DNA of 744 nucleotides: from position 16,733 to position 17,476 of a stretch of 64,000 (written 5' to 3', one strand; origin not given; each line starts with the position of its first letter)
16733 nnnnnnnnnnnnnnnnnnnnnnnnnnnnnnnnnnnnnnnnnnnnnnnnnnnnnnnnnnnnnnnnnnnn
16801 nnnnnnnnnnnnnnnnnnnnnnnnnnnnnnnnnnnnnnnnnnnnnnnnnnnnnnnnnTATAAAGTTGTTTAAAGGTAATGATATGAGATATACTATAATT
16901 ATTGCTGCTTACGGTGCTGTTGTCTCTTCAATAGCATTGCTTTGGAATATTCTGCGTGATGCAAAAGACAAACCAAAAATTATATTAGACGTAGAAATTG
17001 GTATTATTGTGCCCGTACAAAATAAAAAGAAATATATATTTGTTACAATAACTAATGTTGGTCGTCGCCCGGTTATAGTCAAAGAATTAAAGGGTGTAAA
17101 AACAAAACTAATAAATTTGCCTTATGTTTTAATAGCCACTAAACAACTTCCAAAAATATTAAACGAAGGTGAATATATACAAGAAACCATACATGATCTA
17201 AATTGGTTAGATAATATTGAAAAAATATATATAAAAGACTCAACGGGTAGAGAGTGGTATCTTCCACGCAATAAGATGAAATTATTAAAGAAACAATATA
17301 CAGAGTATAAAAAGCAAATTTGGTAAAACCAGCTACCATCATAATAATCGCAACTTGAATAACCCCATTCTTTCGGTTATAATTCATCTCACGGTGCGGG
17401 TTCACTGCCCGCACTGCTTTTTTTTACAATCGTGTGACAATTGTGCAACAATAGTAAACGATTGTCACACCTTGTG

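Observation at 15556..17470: AT-rich island 1: LVIVD-repeat lipoprotein plus small membrane protein, closed by a strong terminator and a 10-bp perfect inverted repeat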

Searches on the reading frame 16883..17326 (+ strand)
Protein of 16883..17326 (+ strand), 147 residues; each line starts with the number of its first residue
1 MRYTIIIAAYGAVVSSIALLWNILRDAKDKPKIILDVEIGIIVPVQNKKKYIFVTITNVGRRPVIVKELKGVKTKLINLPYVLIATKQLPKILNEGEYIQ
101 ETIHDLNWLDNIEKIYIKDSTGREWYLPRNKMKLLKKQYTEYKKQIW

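Call 7: search_protein_families(library=pfam, proteins=[window:16883-17326:+], max_evalue=0.01)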
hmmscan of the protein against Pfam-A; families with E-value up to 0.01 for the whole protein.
window:16883-17326:+ (147 aa): 0 families

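Call 8: search_protein_families(library=ncbifam, proteins=[window:16883-17326:+], max_evalue=0.01)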
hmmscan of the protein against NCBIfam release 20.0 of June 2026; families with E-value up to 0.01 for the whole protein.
window:16883-17326:+ (147 aa): 0 families

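Call 31: find_homologous_proteins(query=window:16883-17326:+, max_evalue=0.01)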
Query window:16883-17326:+ (147 aa): 3 proteins with E <= 0.01 among 19 candidates.
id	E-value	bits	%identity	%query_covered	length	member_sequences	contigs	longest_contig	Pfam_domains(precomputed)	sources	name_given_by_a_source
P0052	1.7e-88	312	100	100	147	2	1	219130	-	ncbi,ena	-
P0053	2.1e-7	49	27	83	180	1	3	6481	-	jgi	-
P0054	5.7e-3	35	33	84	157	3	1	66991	-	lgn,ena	-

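Call 32: search_protein_families(library=padloc, proteins=[window:16883-17326:+], max_evalue=1)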
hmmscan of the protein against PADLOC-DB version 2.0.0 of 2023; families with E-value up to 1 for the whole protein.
window:16883-17326:+ (147 aa): 0 families

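Call 33: search_protein_families(library=pfam, proteins=[window:16883-17326:+], max_evalue=1)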
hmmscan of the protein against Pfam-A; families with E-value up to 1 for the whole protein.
window:16883-17326:+ (147 aa): 4 families
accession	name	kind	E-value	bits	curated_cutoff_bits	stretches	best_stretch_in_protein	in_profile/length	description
PF06453.16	LT-IIB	-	0.011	16.1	25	1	94-131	41-76/122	Type II heat-labile enterotoxin , B subunit (LT-IIB)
PF17761.7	DUF1016_N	-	0.016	15.7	32.8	1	88-129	74-115/137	DUF1016 N-terminal domain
PF12174.13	RST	-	0.12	12.7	22.7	1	127-145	20-38/67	RCD1-SRO-TAF4 (RST) plant domain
PF03956.18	Lys_export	-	0.28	11.1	23.8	0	5-26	103-124/190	Lysine exporter LysO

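Call 34: find_encoding_contigs(protein=P0053, flank=6000, max_places=3)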
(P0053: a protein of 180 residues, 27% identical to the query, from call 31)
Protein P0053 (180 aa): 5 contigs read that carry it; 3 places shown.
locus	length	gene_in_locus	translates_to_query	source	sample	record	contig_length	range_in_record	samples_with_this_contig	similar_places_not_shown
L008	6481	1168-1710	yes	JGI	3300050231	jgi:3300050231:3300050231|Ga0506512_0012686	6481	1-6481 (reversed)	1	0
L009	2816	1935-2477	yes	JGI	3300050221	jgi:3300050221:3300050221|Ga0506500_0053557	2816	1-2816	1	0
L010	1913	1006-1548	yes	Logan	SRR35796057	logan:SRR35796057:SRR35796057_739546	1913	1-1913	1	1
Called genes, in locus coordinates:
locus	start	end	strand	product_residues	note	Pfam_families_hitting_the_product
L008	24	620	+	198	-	-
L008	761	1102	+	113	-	-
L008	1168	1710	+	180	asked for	-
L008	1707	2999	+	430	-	PF13102:Phage_int_SAM_5 (faint), PF00589:Phage_integrase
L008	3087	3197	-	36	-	-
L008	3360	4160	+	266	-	PF01975:SurE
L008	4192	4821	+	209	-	PF01135:PCMT, PF00398:RrnaAD (weak), PF08241:Methyltransf_11 (faint), PF13649:Methyltransf_25 (weak)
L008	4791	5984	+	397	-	PF00355:Rieske, PF00848:Ring_hydroxyl_A, PF19112:VanA_C (weak)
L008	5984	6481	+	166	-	?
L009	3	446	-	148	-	?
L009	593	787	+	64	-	-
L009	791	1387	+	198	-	-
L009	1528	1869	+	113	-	-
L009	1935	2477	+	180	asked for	-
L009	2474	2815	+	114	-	?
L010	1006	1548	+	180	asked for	-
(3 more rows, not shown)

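Call 35: find_encoding_contigs(protein=P0054, flank=6000, max_places=3)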
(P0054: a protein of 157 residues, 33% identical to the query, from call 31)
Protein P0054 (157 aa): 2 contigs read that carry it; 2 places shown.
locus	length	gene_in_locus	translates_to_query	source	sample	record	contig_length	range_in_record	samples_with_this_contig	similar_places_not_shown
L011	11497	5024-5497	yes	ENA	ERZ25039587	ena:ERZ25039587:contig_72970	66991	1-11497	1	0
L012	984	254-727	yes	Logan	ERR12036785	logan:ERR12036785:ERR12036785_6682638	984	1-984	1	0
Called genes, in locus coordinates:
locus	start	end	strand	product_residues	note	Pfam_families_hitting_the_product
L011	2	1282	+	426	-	?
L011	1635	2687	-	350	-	PF07724:AAA_2 (weak)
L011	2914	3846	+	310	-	PF13551:HTH_29 (weak), PF13565:HTH_32, PF13358:DDE_3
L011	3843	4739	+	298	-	PF00795:CN_hydrolase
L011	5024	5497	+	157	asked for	-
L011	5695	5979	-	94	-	-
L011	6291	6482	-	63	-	-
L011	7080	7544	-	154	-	PF04519:Bactofilin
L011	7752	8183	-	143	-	-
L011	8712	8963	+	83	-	PF00313:CSD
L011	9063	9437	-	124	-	PF13451:zf_Tbcl, PF23477:zf_Tbcl_2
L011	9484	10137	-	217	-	-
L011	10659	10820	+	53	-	-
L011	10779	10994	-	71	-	-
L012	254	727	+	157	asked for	-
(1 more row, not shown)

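Call 58: predict_structure(alignment_id=A4)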
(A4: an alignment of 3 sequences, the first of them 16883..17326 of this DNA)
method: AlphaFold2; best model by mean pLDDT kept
length: 147 residues; sequences in the alignment: 3
mean_pLDDT: 40.6   pTM: 0.30
mean pLDDT of the five models: 40.6, 38.6, 38.6, 37.3, 33.0
residues with pLDDT >= 90: 0; 70-90: 0; 50-70: 26; < 50: 121
segments of 3 or more residues with pLDDT < 50: 1-109, 118-123, 145-147
pLDDT, mean of each block of 10 residues (from residue 1): 46 44 36 29 38 39 25 32 32 38 44 51 52 59 46
secondary structure, 60 per line:
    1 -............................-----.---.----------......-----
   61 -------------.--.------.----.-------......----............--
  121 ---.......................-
elements in order: H2-29 E50-55 H97-102 H107-111 E112-118 E124-128 H129-146

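Call 69: search_protein_families(library=pfam, proteins=[L008:1707-2999:+], max_evalue=0.001)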
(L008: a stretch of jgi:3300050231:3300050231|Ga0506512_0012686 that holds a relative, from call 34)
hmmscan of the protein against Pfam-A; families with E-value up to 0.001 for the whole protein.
L008:1707-2999:+ (430 aa): 2 families
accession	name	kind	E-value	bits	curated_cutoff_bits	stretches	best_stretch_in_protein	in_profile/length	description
PF00589.27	Phage_integrase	-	7.2e-20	71.9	27.1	1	212-382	3-167/172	Phage integrase family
PF13102.12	Phage_int_SAM_5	-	2.6e-07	31.4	22.3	1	130-195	24-92/98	Phage integrase SAM-like domain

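Call 79: search_protein_families(library=phrogs, proteins=[window:16883-17326:+, P0053, P0054], max_evalue=0.01)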
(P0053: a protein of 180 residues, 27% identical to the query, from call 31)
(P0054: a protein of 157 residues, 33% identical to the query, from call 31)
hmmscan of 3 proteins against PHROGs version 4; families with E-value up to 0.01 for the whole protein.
window:16883-17326:+ (147 aa): 0 families

P0053 (180 aa): 0 families

P0054 (157 aa): 0 families

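Call 89: search_protein_representatives(alignment_id=A4)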
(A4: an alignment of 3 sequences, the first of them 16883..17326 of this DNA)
Query: 3 sequences, 166 profile positions. Proteins with E-value up to 0.001 (for the whole library): 1364; up to 1e-10: 377; up to 1e-30: 3. The best 150 are listed.
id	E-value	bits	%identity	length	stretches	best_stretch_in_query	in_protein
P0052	5.5e-68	244.1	-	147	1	8-159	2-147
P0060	1.5e-32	128.8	-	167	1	5-161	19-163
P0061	3.8e-31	124.2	-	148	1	9-159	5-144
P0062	1.4e-30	122.4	-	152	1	7-148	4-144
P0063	1.8e-30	122.1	-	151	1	8-147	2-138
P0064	4.6e-30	120.7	-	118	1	51-164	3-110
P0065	1.5e-29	119.0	-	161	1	9-155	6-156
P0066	4.0e-29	117.7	-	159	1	5-153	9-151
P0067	1.1e-28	116.2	-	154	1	9-157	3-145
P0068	3.1e-28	114.8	-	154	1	9-150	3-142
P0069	4.6e-28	114.2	-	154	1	9-150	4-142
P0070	6.1e-28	113.8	-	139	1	8-146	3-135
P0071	1.7e-27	112.4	-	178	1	10-150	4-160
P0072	2.4e-27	111.9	-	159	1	9-154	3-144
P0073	2.9e-27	111.6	-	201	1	10-155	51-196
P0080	9.9e-26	106.6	-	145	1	8-150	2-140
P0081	1.0e-25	106.6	-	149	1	8-153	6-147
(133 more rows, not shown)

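Call 91: search_protein_families(library=pfam, alignment_id=A10, max_evalue=0.01)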
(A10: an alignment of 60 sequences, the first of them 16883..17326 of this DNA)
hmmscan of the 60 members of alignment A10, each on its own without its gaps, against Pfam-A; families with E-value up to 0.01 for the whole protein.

A. member 1, window:16883-17326:+ (147 aa): 0 families

B. families by the number of members that match (of 60 scanned): 0 families

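Call 92: search_protein_families(library=padloc, alignment_id=A10, max_evalue=0.01)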
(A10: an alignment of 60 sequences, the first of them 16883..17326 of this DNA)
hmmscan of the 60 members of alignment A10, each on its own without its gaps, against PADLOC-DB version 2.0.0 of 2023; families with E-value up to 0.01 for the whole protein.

A. member 1, window:16883-17326:+ (147 aa): 0 families

B. families by the number of members that match (of 60 scanned): 1 family
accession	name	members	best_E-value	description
PDLC04156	HEC-06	1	0.0022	-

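Call 93: search_solved_structures(query=A10, max_evalue=1)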
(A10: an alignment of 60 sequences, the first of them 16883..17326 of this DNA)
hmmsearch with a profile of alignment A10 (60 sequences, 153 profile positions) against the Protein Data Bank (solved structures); distinct sequences matched with E-value up to 1: 3.
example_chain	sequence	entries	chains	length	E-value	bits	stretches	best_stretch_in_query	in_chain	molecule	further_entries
2e8g_A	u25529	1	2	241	0.14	15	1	35-83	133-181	Hypothetical protein PH0536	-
6ra4_A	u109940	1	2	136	0.58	13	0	21-64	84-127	Protein argonaute-2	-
8thq_A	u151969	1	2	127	0.7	12.7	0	21-64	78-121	Protein argonaute-2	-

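Call 94: search_protein_families(library=ncbifam, alignment_id=A10, max_evalue=0.01)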
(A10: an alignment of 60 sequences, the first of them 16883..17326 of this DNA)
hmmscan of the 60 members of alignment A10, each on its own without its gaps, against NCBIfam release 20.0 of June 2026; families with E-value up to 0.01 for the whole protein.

A. member 1, window:16883-17326:+ (147 aa): 0 families

B. families by the number of members that match (of 60 scanned): 3 families
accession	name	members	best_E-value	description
NF041142.1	PCNA_Inhib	1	0.0052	PCNA-inhibitor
NF033708.1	T9SS_Cterm_ChiA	1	0.0061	T9SS sorting signal type C domain-containing protein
TIGR01633.1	phi3626_gp14_N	1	0.0096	distal tail protein Dit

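Call 95: search_protein_families(library=phrogs, alignment_id=A10, max_evalue=0.01)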
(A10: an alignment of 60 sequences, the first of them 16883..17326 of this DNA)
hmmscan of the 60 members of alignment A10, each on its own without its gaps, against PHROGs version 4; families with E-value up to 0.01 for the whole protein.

A. member 1, window:16883-17326:+ (147 aa): 0 families

B. families by the number of members that match (of 60 scanned): 6 families
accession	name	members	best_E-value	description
phrog_16319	-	1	0.0026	-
phrog_15755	-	1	0.0032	-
phrog_4629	-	1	0.0034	HTH DNA binding domain protein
phrog_1322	-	1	0.0038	membrane protein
phrog_38463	-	1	0.0046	-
phrog_17486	-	1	0.0071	-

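Call 96: list_cluster_members(proteins=[P0060, P0061, P0062, P0063, P0065, P0066, P0067, P0068, P0080, P0081])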
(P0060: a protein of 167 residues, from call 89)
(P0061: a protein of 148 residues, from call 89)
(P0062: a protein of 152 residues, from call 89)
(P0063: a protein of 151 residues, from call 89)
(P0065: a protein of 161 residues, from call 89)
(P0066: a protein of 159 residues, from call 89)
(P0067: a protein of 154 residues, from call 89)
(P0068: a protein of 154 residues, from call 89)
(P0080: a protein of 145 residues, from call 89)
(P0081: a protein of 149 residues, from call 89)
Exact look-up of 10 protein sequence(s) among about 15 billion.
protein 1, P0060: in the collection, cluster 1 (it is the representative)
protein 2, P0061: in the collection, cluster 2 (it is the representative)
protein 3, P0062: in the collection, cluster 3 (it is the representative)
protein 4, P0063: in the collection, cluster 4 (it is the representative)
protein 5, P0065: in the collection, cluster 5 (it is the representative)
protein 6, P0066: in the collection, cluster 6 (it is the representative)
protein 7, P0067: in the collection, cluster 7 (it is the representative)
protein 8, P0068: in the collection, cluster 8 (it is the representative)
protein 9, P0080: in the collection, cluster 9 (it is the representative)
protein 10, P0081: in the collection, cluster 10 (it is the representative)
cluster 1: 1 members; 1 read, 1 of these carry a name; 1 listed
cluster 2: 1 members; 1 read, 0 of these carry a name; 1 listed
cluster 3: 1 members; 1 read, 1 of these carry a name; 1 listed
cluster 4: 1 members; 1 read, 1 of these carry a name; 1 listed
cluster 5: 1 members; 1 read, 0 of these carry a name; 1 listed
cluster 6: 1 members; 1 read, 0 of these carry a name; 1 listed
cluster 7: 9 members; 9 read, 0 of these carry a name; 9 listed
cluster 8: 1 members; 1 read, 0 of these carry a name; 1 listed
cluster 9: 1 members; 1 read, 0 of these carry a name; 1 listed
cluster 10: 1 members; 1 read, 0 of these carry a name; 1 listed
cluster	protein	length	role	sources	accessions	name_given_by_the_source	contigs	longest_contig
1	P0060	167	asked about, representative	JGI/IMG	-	hypothetical protein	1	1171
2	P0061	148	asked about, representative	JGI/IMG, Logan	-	-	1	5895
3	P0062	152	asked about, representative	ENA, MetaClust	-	\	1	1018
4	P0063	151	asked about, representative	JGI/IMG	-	hypothetical protein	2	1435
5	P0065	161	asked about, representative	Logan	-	-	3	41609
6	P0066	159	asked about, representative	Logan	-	-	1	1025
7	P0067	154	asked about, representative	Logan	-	-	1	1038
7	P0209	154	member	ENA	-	-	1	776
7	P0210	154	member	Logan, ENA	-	-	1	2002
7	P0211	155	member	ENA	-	-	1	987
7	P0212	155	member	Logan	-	-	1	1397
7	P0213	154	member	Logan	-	-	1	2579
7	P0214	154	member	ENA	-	-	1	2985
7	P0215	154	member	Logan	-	-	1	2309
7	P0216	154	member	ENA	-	-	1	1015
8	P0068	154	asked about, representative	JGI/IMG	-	-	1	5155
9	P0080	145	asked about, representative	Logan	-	-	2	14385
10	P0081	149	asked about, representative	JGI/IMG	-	-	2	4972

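Call 97: find_encoding_contigs(protein=P0065, flank=6000, max_places=3)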
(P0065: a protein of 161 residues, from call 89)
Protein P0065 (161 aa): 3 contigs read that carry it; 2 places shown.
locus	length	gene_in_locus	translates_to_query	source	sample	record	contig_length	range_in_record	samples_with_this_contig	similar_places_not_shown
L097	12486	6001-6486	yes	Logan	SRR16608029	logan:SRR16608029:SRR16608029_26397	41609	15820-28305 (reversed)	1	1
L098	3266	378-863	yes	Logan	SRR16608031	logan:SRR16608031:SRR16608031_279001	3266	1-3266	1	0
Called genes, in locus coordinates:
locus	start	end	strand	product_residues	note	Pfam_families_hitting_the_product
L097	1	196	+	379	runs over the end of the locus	PF04542:Sigma70_r2, PF04539:Sigma70_r3, PF04545:Sigma70_r4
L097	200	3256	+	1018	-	PF00271:Helicase_C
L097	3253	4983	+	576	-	-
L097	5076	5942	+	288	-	-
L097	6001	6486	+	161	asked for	-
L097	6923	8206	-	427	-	PF00202:Aminotran_3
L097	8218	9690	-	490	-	PF00171:Aldedh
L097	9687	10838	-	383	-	PF00180:Iso_dh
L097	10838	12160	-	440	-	PF07690:MFS_1, PF00854:PTR2 (faint), PF07690:MFS_1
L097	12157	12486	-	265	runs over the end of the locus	PF00106:adh_short, PF08659:KR, PF13561:adh_short_C2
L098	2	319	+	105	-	?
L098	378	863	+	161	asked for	-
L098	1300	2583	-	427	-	PF00202:Aminotran_3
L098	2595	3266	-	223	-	?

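Call 98: find_encoding_contigs(protein=P0080, flank=6000, max_places=2)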
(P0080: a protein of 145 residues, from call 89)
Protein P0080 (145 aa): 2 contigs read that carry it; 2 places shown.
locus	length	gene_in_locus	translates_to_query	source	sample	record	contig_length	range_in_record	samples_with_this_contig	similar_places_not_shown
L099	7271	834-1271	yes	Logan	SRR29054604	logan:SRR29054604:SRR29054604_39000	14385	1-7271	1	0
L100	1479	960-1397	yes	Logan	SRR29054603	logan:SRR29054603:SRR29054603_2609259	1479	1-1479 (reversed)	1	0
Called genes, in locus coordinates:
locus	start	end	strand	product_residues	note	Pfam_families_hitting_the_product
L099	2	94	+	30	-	?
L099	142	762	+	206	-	-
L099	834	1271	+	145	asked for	-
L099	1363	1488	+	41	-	-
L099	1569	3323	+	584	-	PF10592:AIPR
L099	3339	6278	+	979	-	PF00176:SNF2-rel_dom, PF00270:DEAD (weak), PF04851:ResIII, PF00271:Helicase_C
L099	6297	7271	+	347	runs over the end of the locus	PF12358:DUF3644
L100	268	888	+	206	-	-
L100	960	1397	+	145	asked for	-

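Call 99: search_protein_families(library=padloc, proteins=[L097:200-3256:+, L097:3253-4983:+, L097:5076-5942:+, L099:142-762:+, L099:1569-3323:+, L099:3339-6278:+, L008:24-620:+, L008:761-1102:+, L011:1635-2687:-], max_evalue=0.001)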
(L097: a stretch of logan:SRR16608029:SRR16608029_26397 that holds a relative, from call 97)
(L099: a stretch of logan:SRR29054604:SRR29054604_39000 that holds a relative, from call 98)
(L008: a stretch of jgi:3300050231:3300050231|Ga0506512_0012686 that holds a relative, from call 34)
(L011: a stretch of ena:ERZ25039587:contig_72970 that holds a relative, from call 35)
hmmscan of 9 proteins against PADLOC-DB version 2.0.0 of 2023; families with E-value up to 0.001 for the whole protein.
L097:200-3256:+ (1018 aa): 11 families
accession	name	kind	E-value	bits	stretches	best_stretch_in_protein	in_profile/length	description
PDLC02575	DrmA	-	1.2e-103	345.6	1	262-912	21-715/837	DrmA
PDLC02576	DrmA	-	1.1e-96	322.8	1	296-917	448-1107/1235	DrmA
PDLC02571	DrmA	-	6.6e-76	253.8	2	524-910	768-1156/1282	DrmA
PDLC02567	DrmA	-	1.6e-55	185.9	2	342-782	990-1445/1750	DrmA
PDLC02577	DrmA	-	1.4e-37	127.3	2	811-910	461-560/697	DrmA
PDLC02568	DrmA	-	1.3e-28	98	1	522-911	82-476/611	DrmA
PDLC02574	DrmA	-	4.6e-19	66.5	1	807-910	34-137/269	DrmA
PDLC02573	DrmA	-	1.3e-10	37.9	1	317-897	326-883/1018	DrmA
PDLC02569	DrmA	-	1.9e-05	20.6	1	809-883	829-903/1095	DrmA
PDLC02570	DrmA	-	0.00022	17.7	1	805-867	576-639/851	DrmA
PDLC02503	BrxHI|BrxHII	-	0.00029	17.3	1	812-916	301-403/698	BrxHI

L097:3253-4983:+ (576 aa): 3 families
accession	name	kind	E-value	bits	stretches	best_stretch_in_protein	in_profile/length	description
PDLC02582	DrmB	-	4.1e-28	96.4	1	335-561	397-635/649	DrmB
PDLC02583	DrmB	-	2.3e-10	38.2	1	347-560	375-603/606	DrmB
PDLC02579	DrmB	-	0.00011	19.2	1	371-558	103-301/314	DrmB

L097:5076-5942:+ (288 aa): 0 families

L099:142-762:+ (206 aa): 0 families

L099:1569-3323:+ (584 aa): 2 families
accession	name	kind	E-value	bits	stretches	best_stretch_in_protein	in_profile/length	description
PDLC02357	AbiU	-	4.3e-31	106.7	1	62-482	82-486/537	AbiU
PDLC02207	MzaE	-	3.7e-05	20.5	1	226-307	244-329/598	-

L099:3339-6278:+ (979 aa): 45 families (the best 25 are shown)
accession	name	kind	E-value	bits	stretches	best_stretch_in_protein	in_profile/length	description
PDLC02619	DrmD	-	2.1e-210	699.1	2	28-694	24-658/872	DrmD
PDLC02500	BrxHI|BrxHII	-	1.4e-64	217.1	1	32-677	86-678/933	BrxHI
PDLC02621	DrmD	-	3.6e-56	189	2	256-621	330-683/1040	DrmD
PDLC02620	DrmD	-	2.5e-53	179.4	2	25-476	88-513/1060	DrmD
PDLC00659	HmaA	-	4e-52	175.3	3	29-198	97-271/1176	SNF2 helicase / DEAD-box helicase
PDLC02623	DrmD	-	1.6e-51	173.1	3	257-628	381-684/1040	DrmD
PDLC02504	BrxHI|BrxHII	-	2.2e-46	156.3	1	29-680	102-689/971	BrxHII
PDLC02843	DpdE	-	1.8e-45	153.3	2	15-229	141-331/1091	DpdE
PDLC02840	DpdE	-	5.4e-40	135.5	2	26-227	150-334/1091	DpdE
PDLC02632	DrmD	-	8e-39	131.6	2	318-589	398-645/662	DrmD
PDLC02572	DrmA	-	4.9e-37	125.4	2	317-587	394-640/1043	DrmA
PDLC02846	DpdE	-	8e-34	114.7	2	5-199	135-324/1034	DpdE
PDLC00633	ZorD1|ZorD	-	9.1e-34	114.7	2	34-272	441-664/908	"SWI2/SNF2 helicase, Mrr-like nuclease"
PDLC02634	DrmD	-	4.8e-33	112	1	22-599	77-612/900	DrmD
PDLC00631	ZorD1|ZorD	-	3.5e-31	105.9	2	12-274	417-680/1071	"SWI2/SNF2 helicase, Mrr-like nuclease"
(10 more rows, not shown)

L008:24-620:+ (198 aa): 0 families

L008:761-1102:+ (113 aa): 0 families

L011:1635-2687:- (350 aa): 0 families
